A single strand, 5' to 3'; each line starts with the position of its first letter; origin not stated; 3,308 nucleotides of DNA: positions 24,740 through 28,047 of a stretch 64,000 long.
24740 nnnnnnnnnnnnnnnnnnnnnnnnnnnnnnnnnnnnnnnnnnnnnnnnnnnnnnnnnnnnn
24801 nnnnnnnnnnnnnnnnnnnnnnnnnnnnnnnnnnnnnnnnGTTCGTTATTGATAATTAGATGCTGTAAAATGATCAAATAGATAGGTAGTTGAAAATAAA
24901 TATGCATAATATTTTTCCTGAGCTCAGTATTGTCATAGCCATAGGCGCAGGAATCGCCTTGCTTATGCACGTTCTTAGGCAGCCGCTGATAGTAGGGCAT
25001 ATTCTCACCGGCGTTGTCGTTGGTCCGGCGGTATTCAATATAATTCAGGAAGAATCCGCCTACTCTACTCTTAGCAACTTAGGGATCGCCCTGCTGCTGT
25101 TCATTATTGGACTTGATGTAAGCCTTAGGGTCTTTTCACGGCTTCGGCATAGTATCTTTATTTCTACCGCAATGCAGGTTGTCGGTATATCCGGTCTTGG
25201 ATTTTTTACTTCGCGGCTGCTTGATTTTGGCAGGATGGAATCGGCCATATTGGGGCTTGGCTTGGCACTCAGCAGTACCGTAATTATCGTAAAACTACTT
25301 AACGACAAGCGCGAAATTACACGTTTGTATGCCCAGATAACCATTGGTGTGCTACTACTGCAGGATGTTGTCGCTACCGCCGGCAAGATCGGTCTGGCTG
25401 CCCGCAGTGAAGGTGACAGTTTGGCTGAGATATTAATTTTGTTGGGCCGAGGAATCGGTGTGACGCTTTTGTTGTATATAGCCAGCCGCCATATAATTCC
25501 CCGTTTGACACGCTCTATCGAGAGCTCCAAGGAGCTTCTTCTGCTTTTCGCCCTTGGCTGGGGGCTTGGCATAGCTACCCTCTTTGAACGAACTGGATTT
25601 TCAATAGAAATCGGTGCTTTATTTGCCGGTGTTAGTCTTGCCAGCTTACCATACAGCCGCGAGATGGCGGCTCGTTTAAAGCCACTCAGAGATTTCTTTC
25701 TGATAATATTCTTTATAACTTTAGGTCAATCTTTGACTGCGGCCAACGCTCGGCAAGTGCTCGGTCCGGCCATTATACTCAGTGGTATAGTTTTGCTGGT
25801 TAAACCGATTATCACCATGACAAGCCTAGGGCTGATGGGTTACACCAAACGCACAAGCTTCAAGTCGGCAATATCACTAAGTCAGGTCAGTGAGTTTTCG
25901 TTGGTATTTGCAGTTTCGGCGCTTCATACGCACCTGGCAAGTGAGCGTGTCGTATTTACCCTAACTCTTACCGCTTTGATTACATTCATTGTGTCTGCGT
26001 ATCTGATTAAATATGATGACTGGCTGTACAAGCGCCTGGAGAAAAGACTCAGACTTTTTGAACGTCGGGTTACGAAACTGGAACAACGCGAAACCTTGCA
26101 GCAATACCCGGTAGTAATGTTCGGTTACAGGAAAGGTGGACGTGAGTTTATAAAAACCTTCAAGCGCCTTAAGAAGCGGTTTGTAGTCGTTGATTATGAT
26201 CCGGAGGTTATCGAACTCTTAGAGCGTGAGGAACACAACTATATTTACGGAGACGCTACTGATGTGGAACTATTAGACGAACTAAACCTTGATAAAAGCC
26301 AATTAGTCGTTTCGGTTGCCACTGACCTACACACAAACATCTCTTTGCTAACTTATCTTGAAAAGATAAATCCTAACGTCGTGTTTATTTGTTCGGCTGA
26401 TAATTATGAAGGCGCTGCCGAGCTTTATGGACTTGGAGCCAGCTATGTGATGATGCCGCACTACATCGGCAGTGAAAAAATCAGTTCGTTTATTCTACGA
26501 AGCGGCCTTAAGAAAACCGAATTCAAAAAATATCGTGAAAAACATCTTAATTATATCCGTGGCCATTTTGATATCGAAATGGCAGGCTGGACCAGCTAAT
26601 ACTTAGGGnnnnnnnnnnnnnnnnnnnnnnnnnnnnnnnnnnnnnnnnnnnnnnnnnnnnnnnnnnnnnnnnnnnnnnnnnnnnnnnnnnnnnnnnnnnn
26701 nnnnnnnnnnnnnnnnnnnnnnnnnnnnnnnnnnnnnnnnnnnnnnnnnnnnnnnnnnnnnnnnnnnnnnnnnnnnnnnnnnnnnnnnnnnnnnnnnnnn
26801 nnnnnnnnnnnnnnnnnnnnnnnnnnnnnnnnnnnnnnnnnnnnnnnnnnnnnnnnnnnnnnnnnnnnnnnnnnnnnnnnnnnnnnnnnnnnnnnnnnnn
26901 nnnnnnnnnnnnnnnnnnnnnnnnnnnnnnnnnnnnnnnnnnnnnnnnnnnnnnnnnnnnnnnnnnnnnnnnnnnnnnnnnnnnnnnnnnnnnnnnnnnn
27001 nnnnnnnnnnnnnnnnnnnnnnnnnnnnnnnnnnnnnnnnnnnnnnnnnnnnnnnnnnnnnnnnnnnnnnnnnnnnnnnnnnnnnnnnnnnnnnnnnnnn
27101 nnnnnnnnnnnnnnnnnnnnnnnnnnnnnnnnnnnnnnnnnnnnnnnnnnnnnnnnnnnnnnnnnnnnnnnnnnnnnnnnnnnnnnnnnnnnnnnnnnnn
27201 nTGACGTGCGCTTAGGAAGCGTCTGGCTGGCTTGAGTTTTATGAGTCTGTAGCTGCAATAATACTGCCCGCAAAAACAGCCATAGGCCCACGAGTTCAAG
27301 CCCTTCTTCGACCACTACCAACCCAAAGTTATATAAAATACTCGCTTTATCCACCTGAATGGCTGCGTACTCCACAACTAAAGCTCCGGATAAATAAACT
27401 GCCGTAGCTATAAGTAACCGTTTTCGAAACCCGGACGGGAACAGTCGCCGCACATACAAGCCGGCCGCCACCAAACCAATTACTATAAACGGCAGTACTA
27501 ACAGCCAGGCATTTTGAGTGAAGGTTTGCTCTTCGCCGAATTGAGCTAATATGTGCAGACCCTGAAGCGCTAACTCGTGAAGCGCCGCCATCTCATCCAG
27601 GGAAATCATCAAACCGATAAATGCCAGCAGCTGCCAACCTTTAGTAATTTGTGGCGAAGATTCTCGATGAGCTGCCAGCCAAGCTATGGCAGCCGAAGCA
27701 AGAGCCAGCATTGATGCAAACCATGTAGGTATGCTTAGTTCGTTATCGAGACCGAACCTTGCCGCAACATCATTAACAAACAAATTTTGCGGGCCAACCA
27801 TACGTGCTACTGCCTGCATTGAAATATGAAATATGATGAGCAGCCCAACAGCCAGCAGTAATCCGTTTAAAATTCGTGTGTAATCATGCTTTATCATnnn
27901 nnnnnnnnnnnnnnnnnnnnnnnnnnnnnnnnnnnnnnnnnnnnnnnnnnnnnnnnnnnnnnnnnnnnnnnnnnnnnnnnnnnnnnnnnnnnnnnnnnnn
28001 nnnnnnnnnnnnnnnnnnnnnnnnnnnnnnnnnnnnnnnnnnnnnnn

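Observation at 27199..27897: Two same-length (232 aa) paralogous membrane proteins with conserved intramembrane acidic motifs, 35 kb apart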

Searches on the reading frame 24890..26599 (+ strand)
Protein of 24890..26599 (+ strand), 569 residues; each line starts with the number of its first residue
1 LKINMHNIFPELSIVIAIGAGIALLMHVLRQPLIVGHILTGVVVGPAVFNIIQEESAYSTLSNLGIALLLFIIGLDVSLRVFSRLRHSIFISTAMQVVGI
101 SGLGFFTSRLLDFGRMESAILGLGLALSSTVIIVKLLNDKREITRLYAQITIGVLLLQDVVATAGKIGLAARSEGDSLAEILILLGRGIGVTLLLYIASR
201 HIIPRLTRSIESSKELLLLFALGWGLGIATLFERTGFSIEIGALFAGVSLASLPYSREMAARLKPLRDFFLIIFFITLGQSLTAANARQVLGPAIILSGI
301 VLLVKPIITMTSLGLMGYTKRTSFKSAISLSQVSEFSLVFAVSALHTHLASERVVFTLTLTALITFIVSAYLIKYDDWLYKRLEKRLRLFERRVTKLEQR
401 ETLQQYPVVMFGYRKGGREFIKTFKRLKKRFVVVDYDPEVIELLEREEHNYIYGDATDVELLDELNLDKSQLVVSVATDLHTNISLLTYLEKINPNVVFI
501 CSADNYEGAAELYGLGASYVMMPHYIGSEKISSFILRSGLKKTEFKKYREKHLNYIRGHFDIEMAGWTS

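Call 13: search_protein_families(library=pfam, proteins=[window:24890-26599:+], max_evalue=0.001)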
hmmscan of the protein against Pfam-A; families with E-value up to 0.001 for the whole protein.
window:24890-26599:+ (569 aa): 2 families
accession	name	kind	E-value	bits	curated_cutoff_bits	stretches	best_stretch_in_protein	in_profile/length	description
PF00999.27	Na_H_Exchanger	-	4.3e-50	171.1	26.2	1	15-372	2-373/375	Sodium/hydrogen exchanger, transmembrane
PF02254.24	TrkA_N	-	7.9e-19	68.5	23.8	1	409-523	2-116/116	TrkA-N domain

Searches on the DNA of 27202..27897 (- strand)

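Call 49: search_rna_families(sources=[L004, L005, L007], threshold=evalue, max_evalue=0.01)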
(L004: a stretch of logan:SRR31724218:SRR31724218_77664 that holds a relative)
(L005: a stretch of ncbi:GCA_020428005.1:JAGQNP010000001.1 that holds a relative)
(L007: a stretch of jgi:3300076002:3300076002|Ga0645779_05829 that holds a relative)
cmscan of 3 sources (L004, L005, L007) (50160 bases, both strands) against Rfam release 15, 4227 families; matches with E-value up to 0.01: 2.
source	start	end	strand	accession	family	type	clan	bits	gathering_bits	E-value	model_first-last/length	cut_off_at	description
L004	6261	6326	+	RF00174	Cobalamin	Cis-reg; riboswitch;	CL00101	39.8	31.5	1.1e-06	47-167/189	no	Cobalamin riboswitch aptamer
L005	6250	6324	+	RF01689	AdoCbl-II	Cis-reg; riboswitch;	CL00101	39.8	36.5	4.4e-06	1-81/81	no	AdoCbl-II (Cobalamin/B12) riboswitch aptamer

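Call 55: search_rna_families(sources=[L022, L023, L024, L025, L026, L027, L028, L029, L030, L031, L032, L033, L034, L035, L036, L037], threshold=gathering)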
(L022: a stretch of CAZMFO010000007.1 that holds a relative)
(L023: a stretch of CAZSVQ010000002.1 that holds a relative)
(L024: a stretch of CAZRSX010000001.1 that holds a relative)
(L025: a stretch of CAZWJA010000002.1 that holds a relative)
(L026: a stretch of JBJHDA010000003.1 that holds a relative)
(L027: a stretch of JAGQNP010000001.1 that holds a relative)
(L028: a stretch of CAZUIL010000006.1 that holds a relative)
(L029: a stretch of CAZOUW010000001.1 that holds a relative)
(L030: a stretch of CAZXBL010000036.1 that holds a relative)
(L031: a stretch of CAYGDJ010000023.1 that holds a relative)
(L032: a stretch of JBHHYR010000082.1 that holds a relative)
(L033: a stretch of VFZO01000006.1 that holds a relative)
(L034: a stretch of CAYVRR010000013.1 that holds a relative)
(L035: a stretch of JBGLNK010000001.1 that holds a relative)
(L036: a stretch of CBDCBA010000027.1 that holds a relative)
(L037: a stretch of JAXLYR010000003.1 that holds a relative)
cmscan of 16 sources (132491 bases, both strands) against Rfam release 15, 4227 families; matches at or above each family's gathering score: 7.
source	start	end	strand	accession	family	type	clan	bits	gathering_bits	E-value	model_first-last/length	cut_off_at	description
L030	5206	5278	-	RF00005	tRNA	Gene; tRNA;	CL00001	68.1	29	2.2e-12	1-71/71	no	tRNA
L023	2292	2369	+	RF01689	AdoCbl-II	Cis-reg; riboswitch;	CL00101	48.7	36.5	2.1e-08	1-81/81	no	AdoCbl-II (Cobalamin/B12) riboswitch aptamer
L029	2543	2618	+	RF01689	AdoCbl-II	Cis-reg; riboswitch;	CL00101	40.7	36.5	5.8e-06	1-81/81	no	AdoCbl-II (Cobalamin/B12) riboswitch aptamer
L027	2223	2297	+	RF01689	AdoCbl-II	Cis-reg; riboswitch;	CL00101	39.8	36.5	1.2e-05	1-81/81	no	AdoCbl-II (Cobalamin/B12) riboswitch aptamer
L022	2694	2771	+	RF01689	AdoCbl-II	Cis-reg; riboswitch;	CL00101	38.8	36.5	2.3e-05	1-81/81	no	AdoCbl-II (Cobalamin/B12) riboswitch aptamer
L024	1979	2105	+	RF00174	Cobalamin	Cis-reg; riboswitch;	CL00101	38.7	31.5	6e-06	1-189/189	no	Cobalamin riboswitch aptamer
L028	1842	2035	+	RF00174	Cobalamin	Cis-reg; riboswitch;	CL00101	36.4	31.5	2.7e-05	1-189/189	no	Cobalamin riboswitch aptamer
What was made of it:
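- On Cobalamin riboswitch (Rfam clan CL00101), for the upstream RNA: Scores of 36.4-48.7 bits in seven other genomes (calls 49, 55).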

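Call 64: search_rna_families(sources=[L007, L008, L011, L014, L015, L018, L019, L020, L025, L026], threshold=gathering)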
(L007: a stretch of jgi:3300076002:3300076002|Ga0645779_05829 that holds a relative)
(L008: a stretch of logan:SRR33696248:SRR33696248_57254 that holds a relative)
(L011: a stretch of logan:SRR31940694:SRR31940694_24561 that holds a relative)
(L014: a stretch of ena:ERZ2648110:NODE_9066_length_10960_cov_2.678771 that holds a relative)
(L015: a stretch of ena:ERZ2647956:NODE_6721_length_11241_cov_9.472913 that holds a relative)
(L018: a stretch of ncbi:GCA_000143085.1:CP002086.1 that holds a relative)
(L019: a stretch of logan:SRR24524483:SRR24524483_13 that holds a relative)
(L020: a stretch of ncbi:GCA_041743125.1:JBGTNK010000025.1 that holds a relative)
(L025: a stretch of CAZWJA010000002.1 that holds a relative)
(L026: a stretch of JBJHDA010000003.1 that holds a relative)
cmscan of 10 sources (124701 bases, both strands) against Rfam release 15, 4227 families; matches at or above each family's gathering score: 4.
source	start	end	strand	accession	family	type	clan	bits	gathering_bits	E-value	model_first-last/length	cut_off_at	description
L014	8154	8226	+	RF00005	tRNA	Gene; tRNA;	CL00001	71.3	29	2.7e-13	1-71/71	no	tRNA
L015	7002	7074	+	RF00005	tRNA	Gene; tRNA;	CL00001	71.3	29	2.7e-13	1-71/71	no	tRNA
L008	93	164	+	RF00005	tRNA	Gene; tRNA;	CL00001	60.1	29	3.2e-10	1-71/71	no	tRNA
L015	7215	7301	+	RF00005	tRNA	Gene; tRNA;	CL00001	51.8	29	6e-08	1-71/71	no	tRNA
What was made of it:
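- On BtuM / ECF S-component vitamin transporters: Not met for copy B or for members from other phyla (calls 55, 64).
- Closest known: BtuM / ECF S-component-type small vitamin transporters. Different: The conserved residues are carboxylates rather than the Cys/His cobalt ligands, and most family members have no riboswitch (calls 55, 64).
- Every site residue is shared with copy B and with thousands of members that have no riboswitch: none was found in any of the roughly 18 copy-B-type or non-Saccharibacteria contexts scanned with Rfam (calls 55, 64), so the common chemistry is not B12-specific.
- Tried and rejected: No riboswitch precedes copy-B-type genes or members from other phyla (calls 55, 64).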

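Call 94: search_rna_families(sources=[L025, L026, L031], threshold=evalue, max_evalue=1)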
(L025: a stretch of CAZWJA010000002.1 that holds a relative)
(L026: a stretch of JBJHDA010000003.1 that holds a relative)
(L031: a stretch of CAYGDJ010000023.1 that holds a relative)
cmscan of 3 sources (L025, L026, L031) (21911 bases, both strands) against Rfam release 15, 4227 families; matches with E-value up to 1: 3.
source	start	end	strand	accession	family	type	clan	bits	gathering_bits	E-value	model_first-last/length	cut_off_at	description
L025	1915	2075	+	RF00174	Cobalamin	Cis-reg; riboswitch;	CL00101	29.3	31.5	0.00047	1-189/189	no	Cobalamin riboswitch aptamer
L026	1934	2018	+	RF00174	Cobalamin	Cis-reg; riboswitch;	CL00101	24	31.5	0.016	47-167/189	no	Cobalamin riboswitch aptamer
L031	5320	5405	-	RF01295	SCARNA7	Gene; snRNA; snoRNA; scaRNA;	-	20.3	65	0.3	1-330/330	no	Small Cajal body-specific RNA 7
